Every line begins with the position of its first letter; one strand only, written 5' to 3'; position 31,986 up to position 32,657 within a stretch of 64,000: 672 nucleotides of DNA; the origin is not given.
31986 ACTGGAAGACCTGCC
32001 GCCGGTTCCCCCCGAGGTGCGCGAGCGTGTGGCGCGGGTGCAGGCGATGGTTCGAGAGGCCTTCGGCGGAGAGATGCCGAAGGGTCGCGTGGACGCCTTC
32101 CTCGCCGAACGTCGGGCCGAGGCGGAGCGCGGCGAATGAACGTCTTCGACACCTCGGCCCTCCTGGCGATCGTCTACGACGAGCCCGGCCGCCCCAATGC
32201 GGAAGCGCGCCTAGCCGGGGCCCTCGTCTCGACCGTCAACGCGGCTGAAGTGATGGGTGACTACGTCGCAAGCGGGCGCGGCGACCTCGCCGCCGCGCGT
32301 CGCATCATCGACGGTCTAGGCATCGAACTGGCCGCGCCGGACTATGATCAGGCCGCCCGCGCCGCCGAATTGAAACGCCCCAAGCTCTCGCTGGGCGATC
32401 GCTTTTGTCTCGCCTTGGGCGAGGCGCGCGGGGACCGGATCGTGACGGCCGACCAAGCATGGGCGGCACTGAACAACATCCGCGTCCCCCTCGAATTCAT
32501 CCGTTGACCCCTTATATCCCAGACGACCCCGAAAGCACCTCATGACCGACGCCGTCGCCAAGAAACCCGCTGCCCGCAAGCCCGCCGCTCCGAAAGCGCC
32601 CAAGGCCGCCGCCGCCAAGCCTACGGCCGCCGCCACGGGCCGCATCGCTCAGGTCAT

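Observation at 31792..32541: vapBC toxin-antitoxin pair inserted between atpG and atpD of the F1 ATP synthase operon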

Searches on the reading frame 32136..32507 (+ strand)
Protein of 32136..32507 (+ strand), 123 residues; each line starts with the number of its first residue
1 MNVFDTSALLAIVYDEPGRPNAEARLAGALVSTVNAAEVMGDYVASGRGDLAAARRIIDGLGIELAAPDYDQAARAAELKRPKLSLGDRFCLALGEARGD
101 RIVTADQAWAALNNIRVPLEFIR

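Call 3: search_protein_families(library=pfam, proteins=[window:32136-32507:+], max_evalue=0.01)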
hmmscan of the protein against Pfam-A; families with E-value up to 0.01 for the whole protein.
window:32136-32507:+ (123 aa): 1 family
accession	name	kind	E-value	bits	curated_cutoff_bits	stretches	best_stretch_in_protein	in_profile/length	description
PF01850.27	PIN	-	4e-11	44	23.6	1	3-111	2-116/120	PIN domain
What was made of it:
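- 32136..32507 (+): vapC toxin, a 123-aa PIN-domain ribonuclease. Its start overlaps the vapB stop (ATGA), and a GGAG lies 8 nt upstream. Acidic residues are D5, E38, D88 and D106. Pfam PIN, E 4e-11 (call 3).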

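Call 4: search_protein_families(library=ncbifam, proteins=[window:32136-32507:+], max_evalue=0.01)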
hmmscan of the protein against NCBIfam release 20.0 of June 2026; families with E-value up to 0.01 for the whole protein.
window:32136-32507:+ (123 aa): 0 families

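Call 8: find_encoding_contigs(protein=window:32136-32507:+, flank=6000, max_places=10)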
Protein window:32136-32507:+ (123 aa): 2 contigs read that carry it; 2 places shown.
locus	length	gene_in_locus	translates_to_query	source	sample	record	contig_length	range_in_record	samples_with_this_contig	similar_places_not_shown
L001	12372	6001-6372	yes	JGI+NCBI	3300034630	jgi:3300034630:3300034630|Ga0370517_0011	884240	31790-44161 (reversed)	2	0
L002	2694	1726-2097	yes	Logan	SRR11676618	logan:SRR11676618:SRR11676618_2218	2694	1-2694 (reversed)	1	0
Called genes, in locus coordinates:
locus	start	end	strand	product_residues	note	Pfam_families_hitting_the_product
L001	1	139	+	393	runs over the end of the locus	PF04748:Polysacc_deac_2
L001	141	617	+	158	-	PF00293:NUDIX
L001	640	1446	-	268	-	PF03741:TerC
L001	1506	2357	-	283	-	PF03372:Exo_endo_phos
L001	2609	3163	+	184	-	PF00213:OSCP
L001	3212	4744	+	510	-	PF02874:ATP-synt_ab_N, PF00006:ATP-synt_ab, PF00306:ATP-synt_ab_C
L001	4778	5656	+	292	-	PF00231:ATP-synt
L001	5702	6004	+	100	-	PF22513:FitA-like_RHH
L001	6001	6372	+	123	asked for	PF01850:PIN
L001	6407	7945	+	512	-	PF02874:ATP-synt_ab_N, PF00006:ATP-synt_ab, PF22919:ATP-synt_VA_C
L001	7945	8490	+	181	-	-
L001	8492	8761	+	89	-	PF02823:ATP-synt_DE_N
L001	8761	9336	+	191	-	-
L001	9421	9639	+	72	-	-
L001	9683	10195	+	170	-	-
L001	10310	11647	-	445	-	PF01979:Amidohydro_1, PF07969:Amidohydro_3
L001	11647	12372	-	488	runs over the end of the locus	PF01979:Amidohydro_1, PF07969:Amidohydro_3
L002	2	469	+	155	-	?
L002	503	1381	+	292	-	PF00231:ATP-synt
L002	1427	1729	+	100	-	PF22513:FitA-like_RHH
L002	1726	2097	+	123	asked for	PF01850:PIN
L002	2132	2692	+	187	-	?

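Call 17: find_homologous_proteins(query=window:32136-32507:+, max_evalue=0.00001)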
Query window:32136-32507:+ (123 aa): 49 proteins with E <= 0.00001 among 264 candidates.
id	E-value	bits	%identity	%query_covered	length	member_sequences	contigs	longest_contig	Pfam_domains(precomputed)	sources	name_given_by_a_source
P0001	2.5e-65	236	91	100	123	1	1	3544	PF01850.28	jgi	jgi:ribonuclease VapC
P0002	3.6e-63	229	89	100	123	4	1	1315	PF01850.28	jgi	jgi:ribonuclease VapC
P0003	2.3e-61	223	89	100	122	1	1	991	PF01850.28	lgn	-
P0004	2.8e-60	219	87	100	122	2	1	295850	PF01850.28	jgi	jgi:PIN domain nuclease of toxin-antitoxin system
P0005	1.6e-55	204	80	100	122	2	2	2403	PF01850.28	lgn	-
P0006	1.4e-53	198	77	100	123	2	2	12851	PF01850.28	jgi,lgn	-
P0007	2.8e-52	194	72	100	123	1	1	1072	PF01850.28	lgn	-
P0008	1.8e-51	191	74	100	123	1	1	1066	PF01850.28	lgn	-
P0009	9.0e-51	189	72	100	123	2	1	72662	PF01850.28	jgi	jgi:PIN domain nuclease of toxin-antitoxin system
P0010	2.4e-50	187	72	100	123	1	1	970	PF01850.28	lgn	-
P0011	3.9e-50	187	75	100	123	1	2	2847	PF01850.28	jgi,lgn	-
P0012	2.2e-49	184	72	100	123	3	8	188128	PF01850.28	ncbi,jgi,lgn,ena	jgi:PIN domain nuclease of toxin-antitoxin system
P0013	5.0e-49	183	72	100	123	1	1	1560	PF01850.28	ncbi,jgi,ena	jgi:PIN domain nuclease of toxin-antitoxin system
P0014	7.2e-49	183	72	100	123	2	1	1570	PF01850.28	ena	-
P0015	8.0e-49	183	72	100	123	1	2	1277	PF01850.28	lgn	-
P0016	4.8e-48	180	72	100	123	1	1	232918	PF01850.28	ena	-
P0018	7.8e-47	176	68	100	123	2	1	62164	PF01850.28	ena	-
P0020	1.5e-46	175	71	100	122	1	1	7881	PF01850.28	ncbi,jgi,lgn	-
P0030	3.3e-43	164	69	100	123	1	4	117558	PF01850.28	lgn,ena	-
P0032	4.3e-43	164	67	100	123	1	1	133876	PF01850.28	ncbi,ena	-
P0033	1.3e-36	143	60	100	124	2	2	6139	PF01850.28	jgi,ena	-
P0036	2.1e-11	62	43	93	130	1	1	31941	PF01850.28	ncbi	-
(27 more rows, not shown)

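Call 20: find_related_loci(query=A4, collection=metagenome_contigs, flank=4000)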
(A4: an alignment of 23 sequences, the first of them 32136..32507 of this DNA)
Query A4 (123 aa) in metagenome_contigs; peptide patterns used: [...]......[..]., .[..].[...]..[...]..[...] (x = any residue, [..] = any of these).
600 stretches matched a pattern (row limit reached: there are more); 234 encode a relative of the query (tblastn E <= 1e-3); the best 80 are kept; 80 distinct loci.
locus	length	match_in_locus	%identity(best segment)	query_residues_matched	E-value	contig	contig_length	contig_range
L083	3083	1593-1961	54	1-123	6e-32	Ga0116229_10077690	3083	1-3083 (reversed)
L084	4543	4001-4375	47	2-123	9e-24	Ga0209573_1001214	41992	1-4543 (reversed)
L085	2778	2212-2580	43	3-123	2e-21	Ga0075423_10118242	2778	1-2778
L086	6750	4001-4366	44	1-123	4e-21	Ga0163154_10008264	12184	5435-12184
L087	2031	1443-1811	42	3-123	3e-20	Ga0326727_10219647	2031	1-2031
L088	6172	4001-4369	39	3-123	4e-20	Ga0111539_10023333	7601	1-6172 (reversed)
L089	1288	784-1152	42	3-123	5e-20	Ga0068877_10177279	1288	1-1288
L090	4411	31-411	41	3-123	1e-18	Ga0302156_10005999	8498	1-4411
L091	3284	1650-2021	42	3-123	1e-18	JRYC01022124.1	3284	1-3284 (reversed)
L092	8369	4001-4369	39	2-123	4e-18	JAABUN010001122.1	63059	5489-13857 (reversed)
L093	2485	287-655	37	2-123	1e-17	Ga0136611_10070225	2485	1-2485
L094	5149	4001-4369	44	3-123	2e-17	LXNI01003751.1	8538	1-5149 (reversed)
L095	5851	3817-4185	38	2-123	2e-17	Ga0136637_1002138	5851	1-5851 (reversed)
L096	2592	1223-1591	39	3-123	2e-17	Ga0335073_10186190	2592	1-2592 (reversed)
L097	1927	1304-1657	39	3-117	2e-17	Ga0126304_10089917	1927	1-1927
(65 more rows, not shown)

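Call 22: find_encoding_contigs(protein=P0004, flank=4000, max_places=4)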
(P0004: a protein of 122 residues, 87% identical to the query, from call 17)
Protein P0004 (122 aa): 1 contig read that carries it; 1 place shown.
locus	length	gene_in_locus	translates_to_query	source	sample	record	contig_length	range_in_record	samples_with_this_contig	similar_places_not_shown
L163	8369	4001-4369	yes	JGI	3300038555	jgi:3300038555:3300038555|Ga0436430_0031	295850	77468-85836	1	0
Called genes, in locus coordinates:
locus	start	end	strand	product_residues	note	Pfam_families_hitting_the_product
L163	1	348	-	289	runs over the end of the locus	PF03741:TerC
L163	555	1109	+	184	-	PF00213:OSCP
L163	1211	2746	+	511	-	PF02874:ATP-synt_ab_N, PF00006:ATP-synt_ab, PF00306:ATP-synt_ab_C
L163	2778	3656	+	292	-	PF00231:ATP-synt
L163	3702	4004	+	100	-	PF22513:FitA-like_RHH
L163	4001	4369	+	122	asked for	PF01850:PIN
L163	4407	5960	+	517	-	PF02874:ATP-synt_ab_N, PF00006:ATP-synt_ab, PF22919:ATP-synt_VA_C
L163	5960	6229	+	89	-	PF02823:ATP-synt_DE_N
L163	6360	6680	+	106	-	PF00893:Multi_Drug_Res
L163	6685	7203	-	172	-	PF00293:NUDIX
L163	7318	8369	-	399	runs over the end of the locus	PF04748:Polysacc_deac_2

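Call 23: find_encoding_contigs(protein=P0012, flank=4000, max_places=8)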
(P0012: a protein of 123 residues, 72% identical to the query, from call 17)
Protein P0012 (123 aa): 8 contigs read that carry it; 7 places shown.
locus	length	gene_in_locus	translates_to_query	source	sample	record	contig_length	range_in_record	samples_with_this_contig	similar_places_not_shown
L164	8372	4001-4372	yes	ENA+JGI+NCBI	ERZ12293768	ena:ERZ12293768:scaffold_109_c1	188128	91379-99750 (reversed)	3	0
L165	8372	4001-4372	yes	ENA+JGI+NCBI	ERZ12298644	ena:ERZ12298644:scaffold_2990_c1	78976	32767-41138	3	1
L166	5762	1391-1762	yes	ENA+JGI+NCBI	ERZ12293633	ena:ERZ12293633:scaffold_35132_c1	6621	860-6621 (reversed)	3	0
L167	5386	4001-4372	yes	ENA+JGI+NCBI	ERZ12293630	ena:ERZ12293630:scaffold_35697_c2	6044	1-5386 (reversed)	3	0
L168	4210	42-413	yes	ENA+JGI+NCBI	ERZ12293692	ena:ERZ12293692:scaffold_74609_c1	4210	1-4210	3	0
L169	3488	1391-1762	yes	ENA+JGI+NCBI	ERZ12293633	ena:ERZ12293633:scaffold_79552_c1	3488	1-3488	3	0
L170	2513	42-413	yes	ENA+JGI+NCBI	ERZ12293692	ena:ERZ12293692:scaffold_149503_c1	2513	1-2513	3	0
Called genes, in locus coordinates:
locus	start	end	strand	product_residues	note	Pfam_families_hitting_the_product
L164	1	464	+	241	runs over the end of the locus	PF03741:TerC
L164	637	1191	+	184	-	PF00213:OSCP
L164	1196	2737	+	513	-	PF02874:ATP-synt_ab_N, PF00006:ATP-synt_ab, PF00306:ATP-synt_ab_C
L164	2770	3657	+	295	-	PF00231:ATP-synt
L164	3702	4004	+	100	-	PF22513:FitA-like_RHH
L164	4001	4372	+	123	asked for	PF01850:PIN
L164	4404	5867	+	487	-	PF02874:ATP-synt_ab_N, PF00006:ATP-synt_ab, PF22919:ATP-synt_VA_C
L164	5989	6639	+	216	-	-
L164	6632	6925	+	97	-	PF02823:ATP-synt_DE_N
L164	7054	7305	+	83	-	PF26604:CBU_0592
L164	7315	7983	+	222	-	PF13640:2OG-FeII_Oxy_3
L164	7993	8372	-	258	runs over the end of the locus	PF12146:Hydrolase_4, PF00561:Abhydrolase_1, PF00975:Thioesterase (weak), PF12697:Abhydrolase_6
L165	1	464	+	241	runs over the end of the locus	PF03741:TerC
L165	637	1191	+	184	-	PF00213:OSCP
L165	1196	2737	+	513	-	PF02874:ATP-synt_ab_N, PF00006:ATP-synt_ab, PF00306:ATP-synt_ab_C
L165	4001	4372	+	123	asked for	PF01850:PIN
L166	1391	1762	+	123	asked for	PF01850:PIN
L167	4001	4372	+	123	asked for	PF01850:PIN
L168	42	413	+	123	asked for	PF01850:PIN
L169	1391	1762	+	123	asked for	PF01850:PIN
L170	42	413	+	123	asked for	PF01850:PIN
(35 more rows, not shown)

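Call 25: find_encoding_contigs(protein=P0016, flank=4000, max_places=3)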
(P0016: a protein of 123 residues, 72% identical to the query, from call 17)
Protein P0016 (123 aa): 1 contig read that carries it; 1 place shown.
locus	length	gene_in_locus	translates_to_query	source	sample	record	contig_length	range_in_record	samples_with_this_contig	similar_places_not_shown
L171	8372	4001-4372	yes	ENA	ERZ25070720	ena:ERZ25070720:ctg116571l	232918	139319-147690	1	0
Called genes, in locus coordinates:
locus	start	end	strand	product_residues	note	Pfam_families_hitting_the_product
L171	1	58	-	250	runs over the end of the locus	PF03741:TerC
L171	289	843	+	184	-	PF00213:OSCP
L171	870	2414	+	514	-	PF02874:ATP-synt_ab_N, PF00006:ATP-synt_ab, PF00306:ATP-synt_ab_C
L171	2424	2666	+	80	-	-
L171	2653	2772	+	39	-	-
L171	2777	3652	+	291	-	PF00231:ATP-synt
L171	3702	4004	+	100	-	PF22513:FitA-like_RHH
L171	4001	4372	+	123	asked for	PF01850:PIN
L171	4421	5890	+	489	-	PF02874:ATP-synt_ab_N, PF00006:ATP-synt_ab, PF22919:ATP-synt_VA_C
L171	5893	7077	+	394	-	-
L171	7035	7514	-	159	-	PF02639:DUF188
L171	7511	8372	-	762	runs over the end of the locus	PF00486:Trans_reg_C, PF13431:TPR_17 (faint)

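Call 26: find_encoding_contigs(protein=P0032, flank=4000, max_places=3)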
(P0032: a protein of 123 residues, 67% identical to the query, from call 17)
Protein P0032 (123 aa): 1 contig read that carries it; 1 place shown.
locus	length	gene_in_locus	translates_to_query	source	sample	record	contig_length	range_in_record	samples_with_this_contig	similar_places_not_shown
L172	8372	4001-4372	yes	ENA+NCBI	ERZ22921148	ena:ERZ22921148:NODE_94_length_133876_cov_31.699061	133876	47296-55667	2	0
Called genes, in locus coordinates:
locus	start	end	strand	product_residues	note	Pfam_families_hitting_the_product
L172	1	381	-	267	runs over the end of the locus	PF03741:TerC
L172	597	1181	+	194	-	PF00213:OSCP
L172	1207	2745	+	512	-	PF02874:ATP-synt_ab_N, PF00006:ATP-synt_ab, PF00306:ATP-synt_ab_C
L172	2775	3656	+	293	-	PF00231:ATP-synt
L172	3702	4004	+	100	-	PF22513:FitA-like_RHH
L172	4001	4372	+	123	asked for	PF01850:PIN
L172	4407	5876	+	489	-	PF02874:ATP-synt_ab_N, PF00006:ATP-synt_ab, PF22919:ATP-synt_VA_C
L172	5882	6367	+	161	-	-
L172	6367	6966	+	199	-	-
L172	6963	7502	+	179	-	-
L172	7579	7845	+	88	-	PF02823:ATP-synt_DE_N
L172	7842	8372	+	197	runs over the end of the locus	-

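Call 27: find_encoding_contigs(protein=P0033, flank=4000, max_places=3)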
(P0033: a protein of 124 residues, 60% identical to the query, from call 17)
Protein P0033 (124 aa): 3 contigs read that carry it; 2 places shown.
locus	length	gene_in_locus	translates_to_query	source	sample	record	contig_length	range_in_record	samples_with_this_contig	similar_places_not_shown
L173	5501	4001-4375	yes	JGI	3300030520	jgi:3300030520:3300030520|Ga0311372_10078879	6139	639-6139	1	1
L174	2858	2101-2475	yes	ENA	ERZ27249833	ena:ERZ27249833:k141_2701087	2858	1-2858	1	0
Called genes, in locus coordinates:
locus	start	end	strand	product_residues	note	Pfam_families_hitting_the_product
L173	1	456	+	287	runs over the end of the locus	PF00486:Trans_reg_C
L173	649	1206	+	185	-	PF00213:OSCP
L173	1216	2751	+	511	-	PF02874:ATP-synt_ab_N, PF00006:ATP-synt_ab, PF00306:ATP-synt_ab_C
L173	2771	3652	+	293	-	PF00231:ATP-synt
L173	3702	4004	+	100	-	PF22513:FitA-like_RHH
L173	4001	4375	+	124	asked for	PF01850:PIN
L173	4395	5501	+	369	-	?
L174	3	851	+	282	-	?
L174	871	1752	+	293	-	PF00231:ATP-synt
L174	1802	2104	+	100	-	PF22513:FitA-like_RHH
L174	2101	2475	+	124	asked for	PF01850:PIN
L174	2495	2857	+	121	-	?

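Call 28: find_encoding_contigs(protein=P0036, flank=4000, max_places=3)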
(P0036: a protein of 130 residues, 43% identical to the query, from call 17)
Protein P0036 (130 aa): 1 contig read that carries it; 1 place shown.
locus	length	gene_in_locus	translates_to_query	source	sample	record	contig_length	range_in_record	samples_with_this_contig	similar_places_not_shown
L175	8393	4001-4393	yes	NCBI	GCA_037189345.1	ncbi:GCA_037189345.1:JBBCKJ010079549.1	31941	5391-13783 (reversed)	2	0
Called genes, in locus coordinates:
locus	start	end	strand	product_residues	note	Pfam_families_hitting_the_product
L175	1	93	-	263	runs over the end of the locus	PF00005:ABC_tran, PF13304:AAA_21 (faint)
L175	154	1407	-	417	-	PF25919:BSH_CusB (weak), PF25984:BSH_YknX (faint), PF25989:YknX_C (faint)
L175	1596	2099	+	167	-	-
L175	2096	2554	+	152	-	PF00293:NUDIX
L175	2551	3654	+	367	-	PF02540:NAD_synthase (faint), PF03054:tRNA_Me_trans, PF20259:tRNA_Me_trans_M, PF20258:tRNA_Me_trans_C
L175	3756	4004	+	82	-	PF04014:MazE_antitoxin (weak)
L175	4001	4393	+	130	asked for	PF01850:PIN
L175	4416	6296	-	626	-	PF00221:Lyase_aromatic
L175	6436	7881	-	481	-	PF13393:tRNA-synt_His, PF00587:tRNA-synt_2b (weak), PF03129:HGTP_anticodon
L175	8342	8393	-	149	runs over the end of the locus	PF00127:Copper-bind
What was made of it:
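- The nearest outgroup, P0036 (43% identity), has a MazE-type antitoxin and no atp genes (call 28).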
